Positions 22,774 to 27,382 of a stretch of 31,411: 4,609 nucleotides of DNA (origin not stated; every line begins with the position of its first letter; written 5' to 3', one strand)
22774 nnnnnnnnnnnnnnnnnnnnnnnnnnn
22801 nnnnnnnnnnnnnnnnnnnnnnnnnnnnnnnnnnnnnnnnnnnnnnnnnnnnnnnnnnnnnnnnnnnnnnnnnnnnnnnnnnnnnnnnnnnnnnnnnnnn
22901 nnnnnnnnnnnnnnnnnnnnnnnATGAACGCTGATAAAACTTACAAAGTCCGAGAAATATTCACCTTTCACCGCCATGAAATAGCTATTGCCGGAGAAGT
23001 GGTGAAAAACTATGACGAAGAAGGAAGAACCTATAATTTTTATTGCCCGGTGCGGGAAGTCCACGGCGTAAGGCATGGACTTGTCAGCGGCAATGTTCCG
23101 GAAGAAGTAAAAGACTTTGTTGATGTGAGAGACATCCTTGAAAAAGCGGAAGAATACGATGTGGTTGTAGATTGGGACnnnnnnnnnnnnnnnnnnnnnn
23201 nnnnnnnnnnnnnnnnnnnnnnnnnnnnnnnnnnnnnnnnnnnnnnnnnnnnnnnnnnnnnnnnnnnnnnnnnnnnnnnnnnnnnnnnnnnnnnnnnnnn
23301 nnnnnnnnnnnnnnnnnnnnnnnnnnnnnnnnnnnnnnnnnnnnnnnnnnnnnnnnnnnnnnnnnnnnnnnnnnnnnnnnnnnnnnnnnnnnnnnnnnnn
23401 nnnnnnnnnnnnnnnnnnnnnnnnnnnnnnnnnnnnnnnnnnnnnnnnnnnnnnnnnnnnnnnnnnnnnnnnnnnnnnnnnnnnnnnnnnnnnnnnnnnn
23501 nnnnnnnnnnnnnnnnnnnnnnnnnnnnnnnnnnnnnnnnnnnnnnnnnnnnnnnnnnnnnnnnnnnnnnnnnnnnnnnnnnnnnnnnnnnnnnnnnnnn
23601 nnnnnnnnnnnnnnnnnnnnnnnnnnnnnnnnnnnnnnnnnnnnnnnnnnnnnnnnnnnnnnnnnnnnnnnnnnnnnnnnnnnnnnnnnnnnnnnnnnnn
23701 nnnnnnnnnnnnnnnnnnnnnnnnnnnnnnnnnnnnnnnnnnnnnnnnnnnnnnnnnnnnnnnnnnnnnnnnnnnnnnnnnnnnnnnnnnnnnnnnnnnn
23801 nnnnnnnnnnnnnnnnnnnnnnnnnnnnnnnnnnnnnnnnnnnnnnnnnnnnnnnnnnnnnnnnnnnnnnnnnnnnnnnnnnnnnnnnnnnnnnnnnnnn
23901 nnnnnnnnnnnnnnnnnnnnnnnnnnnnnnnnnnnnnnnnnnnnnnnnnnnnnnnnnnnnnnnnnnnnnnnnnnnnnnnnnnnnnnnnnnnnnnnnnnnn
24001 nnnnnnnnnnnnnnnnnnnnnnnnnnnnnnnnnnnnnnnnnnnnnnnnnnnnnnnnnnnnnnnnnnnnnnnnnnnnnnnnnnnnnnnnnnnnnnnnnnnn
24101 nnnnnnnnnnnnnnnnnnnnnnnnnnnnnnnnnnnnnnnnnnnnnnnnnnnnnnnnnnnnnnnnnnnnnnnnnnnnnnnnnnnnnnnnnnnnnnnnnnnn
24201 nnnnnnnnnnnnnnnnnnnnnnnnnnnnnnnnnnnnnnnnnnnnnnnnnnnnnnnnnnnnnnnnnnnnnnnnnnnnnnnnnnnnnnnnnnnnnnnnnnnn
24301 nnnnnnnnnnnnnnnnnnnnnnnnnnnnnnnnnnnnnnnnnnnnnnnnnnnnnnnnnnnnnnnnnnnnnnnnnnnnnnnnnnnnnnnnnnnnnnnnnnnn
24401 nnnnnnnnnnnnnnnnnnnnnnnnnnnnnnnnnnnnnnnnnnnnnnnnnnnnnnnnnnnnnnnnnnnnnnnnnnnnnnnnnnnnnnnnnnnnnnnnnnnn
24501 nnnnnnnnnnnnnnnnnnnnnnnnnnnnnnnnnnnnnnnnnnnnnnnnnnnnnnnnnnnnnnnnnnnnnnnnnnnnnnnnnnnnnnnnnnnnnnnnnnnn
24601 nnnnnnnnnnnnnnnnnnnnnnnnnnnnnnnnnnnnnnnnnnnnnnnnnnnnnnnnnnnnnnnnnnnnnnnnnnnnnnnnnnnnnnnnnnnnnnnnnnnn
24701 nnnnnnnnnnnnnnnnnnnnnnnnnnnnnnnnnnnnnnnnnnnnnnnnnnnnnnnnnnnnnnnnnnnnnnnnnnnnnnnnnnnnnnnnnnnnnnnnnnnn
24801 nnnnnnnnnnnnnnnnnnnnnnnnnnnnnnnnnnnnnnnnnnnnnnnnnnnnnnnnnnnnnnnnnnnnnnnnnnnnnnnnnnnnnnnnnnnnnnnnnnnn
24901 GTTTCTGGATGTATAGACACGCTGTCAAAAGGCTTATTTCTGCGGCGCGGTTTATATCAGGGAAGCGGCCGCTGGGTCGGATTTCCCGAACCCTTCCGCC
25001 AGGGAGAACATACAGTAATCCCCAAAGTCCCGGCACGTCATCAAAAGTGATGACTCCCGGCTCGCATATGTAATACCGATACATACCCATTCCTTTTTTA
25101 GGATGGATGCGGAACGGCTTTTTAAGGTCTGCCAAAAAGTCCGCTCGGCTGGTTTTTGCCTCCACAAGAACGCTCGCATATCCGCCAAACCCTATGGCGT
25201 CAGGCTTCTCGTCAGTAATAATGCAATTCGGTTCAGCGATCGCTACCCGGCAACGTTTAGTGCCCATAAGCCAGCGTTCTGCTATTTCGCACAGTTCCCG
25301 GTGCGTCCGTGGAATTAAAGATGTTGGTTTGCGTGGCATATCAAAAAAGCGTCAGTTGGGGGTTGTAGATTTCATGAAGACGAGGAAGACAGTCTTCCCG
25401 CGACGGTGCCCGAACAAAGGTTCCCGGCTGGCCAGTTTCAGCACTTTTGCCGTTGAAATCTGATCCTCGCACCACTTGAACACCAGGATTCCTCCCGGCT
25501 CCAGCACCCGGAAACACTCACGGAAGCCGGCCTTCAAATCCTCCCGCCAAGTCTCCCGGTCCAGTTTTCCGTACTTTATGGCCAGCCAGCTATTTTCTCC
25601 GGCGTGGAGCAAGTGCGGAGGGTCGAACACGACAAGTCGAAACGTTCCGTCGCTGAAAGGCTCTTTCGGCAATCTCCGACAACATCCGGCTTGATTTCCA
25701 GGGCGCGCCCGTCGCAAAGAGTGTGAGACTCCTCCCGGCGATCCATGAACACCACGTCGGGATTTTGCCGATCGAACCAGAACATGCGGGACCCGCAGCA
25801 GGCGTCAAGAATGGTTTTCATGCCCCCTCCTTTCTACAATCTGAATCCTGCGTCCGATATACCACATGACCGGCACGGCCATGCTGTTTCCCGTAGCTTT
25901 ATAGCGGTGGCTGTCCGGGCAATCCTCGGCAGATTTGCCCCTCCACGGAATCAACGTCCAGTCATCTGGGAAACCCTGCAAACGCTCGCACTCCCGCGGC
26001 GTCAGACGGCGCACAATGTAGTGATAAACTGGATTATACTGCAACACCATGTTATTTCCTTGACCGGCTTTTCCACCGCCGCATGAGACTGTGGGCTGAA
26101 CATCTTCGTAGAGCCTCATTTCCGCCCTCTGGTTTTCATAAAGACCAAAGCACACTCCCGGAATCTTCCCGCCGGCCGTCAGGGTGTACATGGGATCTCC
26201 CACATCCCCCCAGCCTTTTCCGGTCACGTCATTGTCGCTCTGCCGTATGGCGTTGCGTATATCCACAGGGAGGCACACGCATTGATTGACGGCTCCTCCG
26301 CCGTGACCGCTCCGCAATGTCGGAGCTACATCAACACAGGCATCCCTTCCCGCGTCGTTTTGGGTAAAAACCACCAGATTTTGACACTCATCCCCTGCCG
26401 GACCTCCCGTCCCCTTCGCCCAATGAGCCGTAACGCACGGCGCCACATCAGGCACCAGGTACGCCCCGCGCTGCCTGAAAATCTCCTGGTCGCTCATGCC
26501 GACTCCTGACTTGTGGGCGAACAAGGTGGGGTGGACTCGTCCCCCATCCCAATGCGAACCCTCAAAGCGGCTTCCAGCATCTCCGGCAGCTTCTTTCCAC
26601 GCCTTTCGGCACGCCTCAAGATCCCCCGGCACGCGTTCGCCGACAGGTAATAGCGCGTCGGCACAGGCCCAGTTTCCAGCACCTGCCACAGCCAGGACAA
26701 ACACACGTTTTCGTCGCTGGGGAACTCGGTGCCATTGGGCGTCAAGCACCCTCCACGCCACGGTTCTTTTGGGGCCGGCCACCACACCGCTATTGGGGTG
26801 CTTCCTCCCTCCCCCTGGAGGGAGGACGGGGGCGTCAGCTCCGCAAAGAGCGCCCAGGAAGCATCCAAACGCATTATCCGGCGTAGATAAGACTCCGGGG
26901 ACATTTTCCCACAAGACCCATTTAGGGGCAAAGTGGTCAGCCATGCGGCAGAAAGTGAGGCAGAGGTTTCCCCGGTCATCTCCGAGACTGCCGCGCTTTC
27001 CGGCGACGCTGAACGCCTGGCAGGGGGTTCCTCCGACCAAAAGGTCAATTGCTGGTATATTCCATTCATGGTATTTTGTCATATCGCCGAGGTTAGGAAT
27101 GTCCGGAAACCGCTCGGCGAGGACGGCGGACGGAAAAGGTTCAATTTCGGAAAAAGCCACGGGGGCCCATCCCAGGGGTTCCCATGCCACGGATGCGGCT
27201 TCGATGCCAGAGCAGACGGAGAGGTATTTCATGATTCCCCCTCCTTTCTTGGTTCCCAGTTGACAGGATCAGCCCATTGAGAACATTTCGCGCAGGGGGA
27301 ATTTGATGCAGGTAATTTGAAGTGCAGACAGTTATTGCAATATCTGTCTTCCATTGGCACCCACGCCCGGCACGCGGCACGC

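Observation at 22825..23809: Insulated plus-strand cassette with acr-aca (anti-CRISPR / anti-defence) architecture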

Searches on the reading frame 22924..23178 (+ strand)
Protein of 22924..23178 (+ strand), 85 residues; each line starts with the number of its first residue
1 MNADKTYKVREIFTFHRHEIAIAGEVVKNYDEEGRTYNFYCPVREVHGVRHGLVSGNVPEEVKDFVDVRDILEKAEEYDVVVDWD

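Call 8: search_protein_families(library=pfam, proteins=[window:22924-23178:+], max_evalue=1)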
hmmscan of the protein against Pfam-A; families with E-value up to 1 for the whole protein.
window:22924-23178:+ (85 aa): 1 family
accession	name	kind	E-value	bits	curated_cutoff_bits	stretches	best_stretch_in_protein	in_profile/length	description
PF15880.10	NDUFV3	-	0.08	13.4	25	1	4-18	2-16/35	NADH dehydrogenase [ubiquinone] flavoprotein 3, mitochondrial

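Call 9: search_protein_families(library=phrogs, proteins=[window:22924-23178:+], max_evalue=1)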
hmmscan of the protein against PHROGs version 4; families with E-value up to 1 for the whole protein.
window:22924-23178:+ (85 aa): 0 families

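Call 11: search_protein_families(library=padloc, proteins=[window:22924-23178:+], max_evalue=1)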
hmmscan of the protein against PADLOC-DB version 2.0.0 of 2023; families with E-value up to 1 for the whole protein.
window:22924-23178:+ (85 aa): 0 families

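Call 12: search_protein_families(library=ncbifam, proteins=[window:22924-23178:+], max_evalue=1)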
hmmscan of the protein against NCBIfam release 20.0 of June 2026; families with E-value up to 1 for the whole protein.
window:22924-23178:+ (85 aa): 0 families

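Call 19: find_homologous_proteins(query=window:22924-23178:+, max_evalue=0.01)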
Query window:22924-23178:+ (85 aa): 15 proteins with E <= 0.01 among 15 candidates.
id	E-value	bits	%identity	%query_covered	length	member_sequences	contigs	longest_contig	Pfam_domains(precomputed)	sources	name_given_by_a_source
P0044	1.5e-48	180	94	100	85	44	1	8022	-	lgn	-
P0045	6.8e-45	169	92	99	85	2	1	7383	-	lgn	-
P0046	1.6e-44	167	89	100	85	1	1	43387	-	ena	-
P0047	5.8e-43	162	87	100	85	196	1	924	-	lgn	-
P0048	2.3e-42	160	94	91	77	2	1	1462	-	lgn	-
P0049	1.7e-41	158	85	100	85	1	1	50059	-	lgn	-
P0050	9.7e-40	152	85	100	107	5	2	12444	-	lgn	-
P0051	7.2e-34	133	75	99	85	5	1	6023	-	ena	-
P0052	1.7e-32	129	72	100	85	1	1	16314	-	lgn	-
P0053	7.4e-32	127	72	100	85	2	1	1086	-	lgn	-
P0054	1.9e-30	122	70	96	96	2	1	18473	-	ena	-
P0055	3.7e-27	112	65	99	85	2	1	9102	-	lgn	-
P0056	1.5e-18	84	78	60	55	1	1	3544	-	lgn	-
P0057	1.8e-17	81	64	74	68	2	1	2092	-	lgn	-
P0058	2.1e-7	49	100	32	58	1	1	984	-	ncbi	-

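Call 41: predict_structure(alignment_id=A2)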
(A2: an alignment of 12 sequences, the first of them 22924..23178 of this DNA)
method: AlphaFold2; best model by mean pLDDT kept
length: 85 residues; sequences in the alignment: 12
mean_pLDDT: 72.1   pTM: 0.55
mean pLDDT of the five models: 72.1, 64.8, 63.3, 60.7, 60.6
residues with pLDDT >= 90: 0; 70-90: 64; 50-70: 16; < 50: 5
segments of 3 or more residues with pLDDT < 50: 1-4
pLDDT, mean of each block of 10 residues (from residue 1): 50 57 79 77 80 82 73 75 79
secondary structure, 60 per line:
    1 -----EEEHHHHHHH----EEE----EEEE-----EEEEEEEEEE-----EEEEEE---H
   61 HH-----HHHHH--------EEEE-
elements in order: E6-8 H9-15 E20-22 E27-30 E36-45 E51-56 H68-72 E81-84

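Call 79: fold_search(model_id=the predicted structure, library=pdb)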
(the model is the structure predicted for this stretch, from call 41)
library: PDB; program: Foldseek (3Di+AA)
matches with E <= 10: 167; with E <= 0.001: 0
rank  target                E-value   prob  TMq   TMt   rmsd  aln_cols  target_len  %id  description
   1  1oc0_A                6.0e-01  0.20  0.27  0.08   8.4        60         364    5  plasminogen activator inhibitor-1 complex with somatomedin B domain of vitronectin (released 2003-06-19)
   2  4k15_C                7.6e-01  0.16  0.25  0.18   5.3        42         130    5  2.75 Angstrom Crystal Structure of Hypothetical Protein lmo2686 from Listeria monocytogenes EGD-e (released 2013-04-17)
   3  6i8s_A                8.1e-01  0.16  0.29  0.09   8.9        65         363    5  Discovery and characterisation of an antibody that selectively modulates the inhibitory activity of plasminogen activa (released 2019-02-13)
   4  4k15_B                8.6e-01  0.12  0.25  0.18   6.9        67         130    3  2.75 Angstrom Crystal Structure of Hypothetical Protein lmo2686 from Listeria monocytogenes EGD-e (released 2013-04-17)
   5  3q02_B                1.0e+00  0.15  0.31  0.09   9.5        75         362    5  Crystal structure of plasminogen activator inhibitor-1 in a metastable active conformation. (released 2011-06-22)
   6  1v2b_A                1.1e+00  0.21  0.34  0.21   6.5        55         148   20  Crystal Structure of PsbP Protein in the Oxygen-Evolving Complex of Photosystem II from Higher Plants (released 2004-05-18)
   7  3nx1_A                1.2e+00  0.09  0.26  0.16  11.6        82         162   10  Crystal structure of Enterobacter sp. Px6-4 Ferulic Acid Decarboxylase (released 2011-02-16)
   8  4k15_A                1.3e+00  0.14  0.25  0.17   4.9        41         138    5  2.75 Angstrom Crystal Structure of Hypothetical Protein lmo2686 from Listeria monocytogenes EGD-e (released 2013-04-17)
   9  4ilg_B                1.3e+00  0.09  0.25  0.12   8.0        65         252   11  Crystal structure of Aar2p in complex with the Prp8p RNaseH and Jab1/MPN domains (released 2013-03-13)
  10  4d7r                  1.3e+00  0.06  0.25  0.09   9.8        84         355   10  Crystal structure of a chimeric protein with the Sec7 domain of Rickettsia prowazekii RalF and the capping domain of Leg (released 2015-01-14)
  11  1v2b_B                1.8e+00  0.20  0.37  0.22   3.6        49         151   20  Crystal Structure of PsbP Protein in the Oxygen-Evolving Complex of Photosystem II from Higher Plants (released 2004-05-18)
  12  4cij_A                1.8e+00  0.12  0.28  0.11   7.7        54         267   11  Structure of Rolling Circle Replication Initiator Protein from Geobacillus stearothermophilus. (released 2014-12-24)
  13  6qvi_B                2.0e+00  0.10  0.26  0.07   4.2        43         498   14  Crystal structure of competence-associated pilin ComZ from Thermus thermophilus (released 2019-05-29)
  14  6qvi_A                2.0e+00  0.09  0.26  0.06   4.2        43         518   14  Crystal structure of competence-associated pilin ComZ from Thermus thermophilus (released 2019-05-29)
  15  7pjh_B                2.0e+00  0.08  0.25  0.12   6.9        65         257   11  Crystal structure of the human spliceosomal maturation factor AAR2 bound to the RNAse H domain of PRPF8 (released 2022-11-02)
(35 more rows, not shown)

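Call 94: search_solved_structures(query=A2, max_evalue=10)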
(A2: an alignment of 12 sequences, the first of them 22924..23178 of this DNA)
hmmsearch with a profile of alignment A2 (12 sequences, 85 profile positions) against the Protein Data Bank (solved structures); distinct sequences matched with E-value up to 10: 2.
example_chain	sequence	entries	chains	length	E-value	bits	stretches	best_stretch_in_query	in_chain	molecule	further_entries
3i10_A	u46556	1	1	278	0.054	16.9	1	28-82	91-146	Putative Glycerophosphoryl diester phosphodiesterase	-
9gyi_B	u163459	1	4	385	0.95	13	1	5-37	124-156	Major head protein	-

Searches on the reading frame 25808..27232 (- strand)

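Call 8: search_protein_families(library=pfam, proteins=[window:25808-27232:-], max_evalue=1)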
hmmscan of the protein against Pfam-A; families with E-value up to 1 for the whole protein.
window:25808-27232:- (475 aa): 1 family
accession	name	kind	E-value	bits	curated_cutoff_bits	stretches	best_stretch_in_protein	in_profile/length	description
PF00145.23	DNA_methylase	-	4.5e-43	148.3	22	3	1-119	1-119/324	C-5 cytosine-specific DNA methylase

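Call 9: search_protein_families(library=phrogs, proteins=[window:25808-27232:-], max_evalue=1)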
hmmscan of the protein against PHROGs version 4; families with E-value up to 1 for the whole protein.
window:25808-27232:- (475 aa): 16 families
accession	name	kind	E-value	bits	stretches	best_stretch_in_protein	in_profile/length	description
phrog_116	-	other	8.5e-85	286.6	1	1-468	208-494/779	DNA methyltransferase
phrog_864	-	DNA, RNA and nucleotide metabolism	6.9e-52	178.1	1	14-472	654-1060/1064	DNA primase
phrog_363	-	other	5.2e-43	148.4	1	1-185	54-217/327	DNA methyltransferase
phrog_26324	-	other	2e-31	110.6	1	406-464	146-204/210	DNA methyltransferase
phrog_16528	-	other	5.2e-30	105.7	1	365-469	134-223/236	DNA methyltransferase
phrog_16427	-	other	2.2e-17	64.5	1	396-466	109-171/235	DNA methyltransferase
phrog_13621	-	unknown function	4.6e-15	56.6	1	404-467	51-112/121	-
phrog_17284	-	unknown function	2.5e-12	47.6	1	362-463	119-210/245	-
phrog_23296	-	other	2.7e-08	34.6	1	437-468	28-59/68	DNA methyltransferase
phrog_38038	-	unknown function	2.8e-07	30.7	1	404-426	301-323/430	-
phrog_8411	-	unknown function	3e-06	28.1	1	405-449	166-205/206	-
phrog_29583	-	other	3.4e-05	23.8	1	61-117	78-134/468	DNA methyltransferase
phrog_5999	-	other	0.00099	20.1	1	58-95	65-104/109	DNA methyltransferase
phrog_31585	-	unknown function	0.049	14.3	1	407-464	12-62/69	-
phrog_757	-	other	0.18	11.8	1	2-117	16-134/247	DNA methyltransferase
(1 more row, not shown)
